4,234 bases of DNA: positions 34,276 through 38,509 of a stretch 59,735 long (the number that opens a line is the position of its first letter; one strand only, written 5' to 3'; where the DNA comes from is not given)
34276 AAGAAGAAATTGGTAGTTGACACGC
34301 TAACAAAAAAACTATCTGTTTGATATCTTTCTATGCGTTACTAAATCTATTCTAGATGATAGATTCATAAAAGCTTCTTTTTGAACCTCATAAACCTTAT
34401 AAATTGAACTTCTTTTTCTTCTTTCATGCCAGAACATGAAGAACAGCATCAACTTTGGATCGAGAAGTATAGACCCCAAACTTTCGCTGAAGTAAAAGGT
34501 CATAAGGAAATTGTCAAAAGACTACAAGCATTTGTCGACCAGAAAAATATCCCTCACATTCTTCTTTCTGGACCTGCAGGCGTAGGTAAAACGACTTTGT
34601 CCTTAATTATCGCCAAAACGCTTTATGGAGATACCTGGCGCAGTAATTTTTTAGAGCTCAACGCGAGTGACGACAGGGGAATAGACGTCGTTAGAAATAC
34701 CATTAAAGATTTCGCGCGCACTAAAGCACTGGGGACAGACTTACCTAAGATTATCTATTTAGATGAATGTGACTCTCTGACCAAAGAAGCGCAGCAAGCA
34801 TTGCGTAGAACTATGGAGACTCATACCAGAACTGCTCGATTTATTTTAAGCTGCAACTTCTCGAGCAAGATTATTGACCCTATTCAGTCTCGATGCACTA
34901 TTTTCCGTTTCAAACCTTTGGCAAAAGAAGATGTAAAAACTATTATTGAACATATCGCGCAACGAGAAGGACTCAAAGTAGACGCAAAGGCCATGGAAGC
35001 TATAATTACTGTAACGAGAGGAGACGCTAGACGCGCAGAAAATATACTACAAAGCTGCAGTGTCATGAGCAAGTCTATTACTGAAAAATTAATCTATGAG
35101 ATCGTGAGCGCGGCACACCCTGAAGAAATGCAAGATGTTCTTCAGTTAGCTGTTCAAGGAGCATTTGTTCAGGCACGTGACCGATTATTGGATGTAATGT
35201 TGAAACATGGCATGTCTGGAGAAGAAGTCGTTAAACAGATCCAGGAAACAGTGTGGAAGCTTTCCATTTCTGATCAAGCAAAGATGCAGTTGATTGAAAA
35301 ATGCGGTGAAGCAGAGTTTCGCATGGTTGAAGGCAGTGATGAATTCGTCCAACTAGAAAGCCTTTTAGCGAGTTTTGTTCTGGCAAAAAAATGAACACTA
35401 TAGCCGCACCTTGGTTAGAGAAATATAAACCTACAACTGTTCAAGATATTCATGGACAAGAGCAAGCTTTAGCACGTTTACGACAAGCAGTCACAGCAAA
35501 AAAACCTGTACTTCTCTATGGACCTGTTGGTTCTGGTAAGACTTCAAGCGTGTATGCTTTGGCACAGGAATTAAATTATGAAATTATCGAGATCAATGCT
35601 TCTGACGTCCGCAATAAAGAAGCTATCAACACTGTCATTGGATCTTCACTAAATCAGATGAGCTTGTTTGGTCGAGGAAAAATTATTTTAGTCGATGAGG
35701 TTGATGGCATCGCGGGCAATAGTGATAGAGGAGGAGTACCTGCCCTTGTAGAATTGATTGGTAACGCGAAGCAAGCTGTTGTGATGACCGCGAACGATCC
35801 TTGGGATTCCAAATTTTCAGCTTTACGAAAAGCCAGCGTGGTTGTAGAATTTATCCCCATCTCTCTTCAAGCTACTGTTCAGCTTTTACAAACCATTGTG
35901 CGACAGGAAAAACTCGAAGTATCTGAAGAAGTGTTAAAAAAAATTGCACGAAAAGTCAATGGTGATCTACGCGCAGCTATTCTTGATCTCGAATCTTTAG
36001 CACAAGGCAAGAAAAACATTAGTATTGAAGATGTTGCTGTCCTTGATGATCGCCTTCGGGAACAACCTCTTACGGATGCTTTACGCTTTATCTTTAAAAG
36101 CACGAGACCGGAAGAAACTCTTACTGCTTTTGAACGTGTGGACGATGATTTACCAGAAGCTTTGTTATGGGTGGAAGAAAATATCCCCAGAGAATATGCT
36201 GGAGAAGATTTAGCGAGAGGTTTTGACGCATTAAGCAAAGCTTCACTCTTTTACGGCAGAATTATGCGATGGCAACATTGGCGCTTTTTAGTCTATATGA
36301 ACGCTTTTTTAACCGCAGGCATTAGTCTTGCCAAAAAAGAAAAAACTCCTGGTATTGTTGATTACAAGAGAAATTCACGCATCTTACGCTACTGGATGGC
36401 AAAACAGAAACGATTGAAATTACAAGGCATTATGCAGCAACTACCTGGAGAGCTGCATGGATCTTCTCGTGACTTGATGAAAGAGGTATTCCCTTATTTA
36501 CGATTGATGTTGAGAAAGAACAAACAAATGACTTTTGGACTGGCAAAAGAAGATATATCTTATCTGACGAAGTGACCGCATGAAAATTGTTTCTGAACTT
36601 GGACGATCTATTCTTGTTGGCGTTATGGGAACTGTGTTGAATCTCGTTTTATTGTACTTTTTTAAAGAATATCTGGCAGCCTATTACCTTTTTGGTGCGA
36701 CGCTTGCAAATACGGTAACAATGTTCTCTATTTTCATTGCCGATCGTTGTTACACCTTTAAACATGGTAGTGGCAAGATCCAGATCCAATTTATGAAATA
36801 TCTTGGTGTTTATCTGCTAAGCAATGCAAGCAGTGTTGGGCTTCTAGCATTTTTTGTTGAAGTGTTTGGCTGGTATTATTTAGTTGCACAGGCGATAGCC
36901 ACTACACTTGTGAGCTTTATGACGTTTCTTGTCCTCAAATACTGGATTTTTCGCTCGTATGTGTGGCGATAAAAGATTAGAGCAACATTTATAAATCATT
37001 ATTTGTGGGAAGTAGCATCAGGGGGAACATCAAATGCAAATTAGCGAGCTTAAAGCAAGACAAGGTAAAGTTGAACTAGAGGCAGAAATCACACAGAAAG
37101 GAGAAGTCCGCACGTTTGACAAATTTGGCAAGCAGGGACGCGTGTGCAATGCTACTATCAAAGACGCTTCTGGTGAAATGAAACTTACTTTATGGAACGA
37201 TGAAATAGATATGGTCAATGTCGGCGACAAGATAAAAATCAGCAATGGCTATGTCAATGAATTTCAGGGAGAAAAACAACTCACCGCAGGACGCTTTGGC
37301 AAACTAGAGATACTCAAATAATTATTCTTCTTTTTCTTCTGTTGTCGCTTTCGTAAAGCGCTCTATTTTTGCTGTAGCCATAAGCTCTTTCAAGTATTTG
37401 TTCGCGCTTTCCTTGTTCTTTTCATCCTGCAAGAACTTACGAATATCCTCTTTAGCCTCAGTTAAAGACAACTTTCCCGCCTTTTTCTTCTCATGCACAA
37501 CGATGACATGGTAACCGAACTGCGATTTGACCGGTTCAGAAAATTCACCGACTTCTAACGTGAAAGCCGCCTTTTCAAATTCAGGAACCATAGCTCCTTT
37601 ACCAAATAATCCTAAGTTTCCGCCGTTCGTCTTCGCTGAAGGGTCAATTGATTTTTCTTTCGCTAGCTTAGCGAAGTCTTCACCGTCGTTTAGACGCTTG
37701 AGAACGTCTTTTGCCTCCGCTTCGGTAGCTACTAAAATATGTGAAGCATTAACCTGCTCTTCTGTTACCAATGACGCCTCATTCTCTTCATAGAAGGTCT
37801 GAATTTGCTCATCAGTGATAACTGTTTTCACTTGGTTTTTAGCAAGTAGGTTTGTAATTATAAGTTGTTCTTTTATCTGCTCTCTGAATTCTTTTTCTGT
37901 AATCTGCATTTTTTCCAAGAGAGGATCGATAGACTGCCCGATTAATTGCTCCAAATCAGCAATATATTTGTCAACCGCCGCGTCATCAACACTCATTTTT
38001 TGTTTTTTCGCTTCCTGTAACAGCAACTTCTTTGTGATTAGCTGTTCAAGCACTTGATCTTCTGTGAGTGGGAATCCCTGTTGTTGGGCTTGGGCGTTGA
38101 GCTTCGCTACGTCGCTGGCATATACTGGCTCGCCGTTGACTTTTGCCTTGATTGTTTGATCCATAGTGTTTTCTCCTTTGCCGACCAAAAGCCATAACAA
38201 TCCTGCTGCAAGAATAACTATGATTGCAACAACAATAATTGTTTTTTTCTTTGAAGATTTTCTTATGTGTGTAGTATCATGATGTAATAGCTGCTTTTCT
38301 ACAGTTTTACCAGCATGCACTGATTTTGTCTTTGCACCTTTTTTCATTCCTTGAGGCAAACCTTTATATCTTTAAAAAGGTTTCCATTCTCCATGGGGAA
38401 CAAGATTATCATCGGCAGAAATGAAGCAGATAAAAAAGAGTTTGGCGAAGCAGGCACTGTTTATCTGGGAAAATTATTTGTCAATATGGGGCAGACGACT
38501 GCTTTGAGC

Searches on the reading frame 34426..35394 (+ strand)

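Call 18: search_protein_families(library=pfam, proteins=[window:34426-35394:+])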
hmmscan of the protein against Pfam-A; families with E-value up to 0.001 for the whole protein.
window:34426-35394:+ (322 aa): 15 families
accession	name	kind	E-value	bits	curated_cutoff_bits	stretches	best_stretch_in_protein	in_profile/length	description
PF08542.16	Rep_fac_C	-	2.1e-19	70.1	23.6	1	230-316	1-88/88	Replication factor C C-terminal domain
PF00004.35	AAA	-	1.5e-15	58.2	21.2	1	45-164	1-130/131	ATPase family associated with various cellular activities (AAA)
PF13177.12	DNA_pol3_delta2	-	6.2e-12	46.2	27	1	86-165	83-160/161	DNA polymerase III, delta subunit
PF25361.1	AAA_lid_RFC1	-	4.4e-10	39.3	34.9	1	168-219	2-53/59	RFC1-like, AAA+ ATPase lid domain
PF03215.21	Rad17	-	9.4e-10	39.2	23.8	1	4-67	2-70/186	Rad17 P-loop domain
PF05496.18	RuvB_N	-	5.5e-09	36.4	27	1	16-68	2-59/159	Holliday junction DNA helicase RuvB P-loop domain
PF13173.12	AAA_14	-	2.1e-06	28.2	27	1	45-142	5-96/129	AAA domain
PF13191.12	AAA_16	-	4.8e-06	27.6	32.6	0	28-69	7-51/167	AAA ATPase domain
PF25199.1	nSTAND_NTPase5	-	5.7e-06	26.6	34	1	27-144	26-133/145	Novel STAND NTPase 5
PF13238.12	AAA_18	-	0.00012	23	29.4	1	45-133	1-66/128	AAA domain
PF07728.20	AAA_5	-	0.0002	21.8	22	0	44-134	1-94/139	AAA domain (dynein-related subfamily)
PF20720.3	nSTAND3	-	0.00025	21.2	27.2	1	43-79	18-52/155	Novel STAND NTPase 3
PF13401.12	AAA_22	-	0.00029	21.6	27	0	44-66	7-29/130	AAA domain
PF16193.11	AAA_assoc_2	-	0.00035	21.2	34.3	0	181-228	3-56/81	AAA C-terminal domain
PF07726.17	AAA_3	-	0.00036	20.9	27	1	44-136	1-92/131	ATPase family associated with various cellular activities (AAA)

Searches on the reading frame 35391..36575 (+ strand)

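Call 18: search_protein_families(library=pfam, proteins=[window:35391-36575:+])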
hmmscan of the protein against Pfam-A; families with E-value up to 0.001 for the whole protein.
window:35391-36575:+ (394 aa): 11 families
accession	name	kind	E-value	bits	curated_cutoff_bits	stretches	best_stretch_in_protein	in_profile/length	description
PF00004.35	AAA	-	4e-15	56.8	21.2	1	40-142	1-116/131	ATPase family associated with various cellular activities (AAA)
PF21960.2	RCF1-5-like_lid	-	6.8e-12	45.6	27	1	165-204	2-42/43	RCF1/5-like, AAA+ ATPase lid domain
PF12775.13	AAA_7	-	1.1e-06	28.8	25.8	1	30-89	26-88/181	P-loop containing dynein motor region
PF03215.21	Rad17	-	5.9e-06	26.8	23.8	1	6-81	7-90/186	Rad17 P-loop domain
PF13173.12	AAA_14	-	4.3e-05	24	27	1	37-107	2-74/129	AAA domain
PF05673.19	DUF815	-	7.2e-05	22.5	23.8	0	19-85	32-104/249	Protein of unknown function (DUF815)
PF13191.12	AAA_16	-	0.00013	23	32.6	1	22-68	4-56/167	AAA ATPase domain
PF25361.1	AAA_lid_RFC1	-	0.00018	21.3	34.9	1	166-214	8-56/59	RFC1-like, AAA+ ATPase lid domain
PF01078.27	Mg_chelatase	-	0.00026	20.9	20.3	1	17-87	2-68/207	Magnesium chelatase, subunit ChlI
PF13401.12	AAA_22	-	0.00045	21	27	0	37-88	5-59/130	AAA domain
PF05496.18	RuvB_N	-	0.00093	19.4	27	0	13-104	2-93/159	Holliday junction DNA helicase RuvB P-loop domain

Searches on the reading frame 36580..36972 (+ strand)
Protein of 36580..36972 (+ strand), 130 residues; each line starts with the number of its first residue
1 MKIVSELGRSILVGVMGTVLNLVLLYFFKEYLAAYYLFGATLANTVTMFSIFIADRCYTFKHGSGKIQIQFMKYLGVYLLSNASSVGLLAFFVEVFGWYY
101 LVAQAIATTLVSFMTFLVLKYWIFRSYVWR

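Call 18: search_protein_families(library=pfam, proteins=[window:36580-36972:+])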
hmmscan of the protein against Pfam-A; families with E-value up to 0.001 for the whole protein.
window:36580-36972:+ (130 aa): 1 family
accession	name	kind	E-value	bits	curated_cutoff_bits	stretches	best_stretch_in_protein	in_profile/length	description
PF04138.20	GtrA_DPMS_TM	-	1.1e-15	58.3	26.1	1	11-124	3-117/117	GtrA/DPMS, transmembrane domain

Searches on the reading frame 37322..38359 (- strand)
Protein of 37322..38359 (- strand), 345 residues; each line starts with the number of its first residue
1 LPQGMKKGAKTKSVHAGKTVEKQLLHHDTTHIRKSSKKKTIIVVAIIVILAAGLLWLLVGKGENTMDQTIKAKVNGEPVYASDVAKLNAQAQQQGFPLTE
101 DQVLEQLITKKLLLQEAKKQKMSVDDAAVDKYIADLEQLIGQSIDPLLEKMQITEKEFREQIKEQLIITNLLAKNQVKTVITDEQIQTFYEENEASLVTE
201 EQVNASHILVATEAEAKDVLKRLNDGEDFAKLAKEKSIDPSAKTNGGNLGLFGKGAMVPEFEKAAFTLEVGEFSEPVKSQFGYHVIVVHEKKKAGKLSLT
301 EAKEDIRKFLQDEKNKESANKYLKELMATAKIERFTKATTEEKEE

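Call 18: search_protein_families(library=pfam, proteins=[window:37322-38359:-])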
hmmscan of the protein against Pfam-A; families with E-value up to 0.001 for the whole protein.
window:37322-38359:- (345 aa): 6 families
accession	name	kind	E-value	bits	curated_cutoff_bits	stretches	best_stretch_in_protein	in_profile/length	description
PF13616.12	Rotamase_3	-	6.5e-26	91.6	22.5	1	199-292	12-116/116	PPIC-type PPIASE domain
PF00639.27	Rotamase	-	4.4e-23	82.5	21.7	1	211-289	17-96/97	PPIC-type PPIASE domain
PF13145.12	Rotamase_2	-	1.4e-20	74.7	27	1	181-304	1-121/121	PPIC-type PPIASE domain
PF13624.11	SurA_N_3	-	1.9e-14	54.3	27.2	1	32-171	5-161/162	SurA-like N-terminal domain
PF13623.11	SurA_N_2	-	3e-11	43.8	28.5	1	32-138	4-124/145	SurA-like N-terminal domain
PF09312.16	SurA_N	-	5.4e-08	33.5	30.8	1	86-171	24-117/118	SurA N-terminal domain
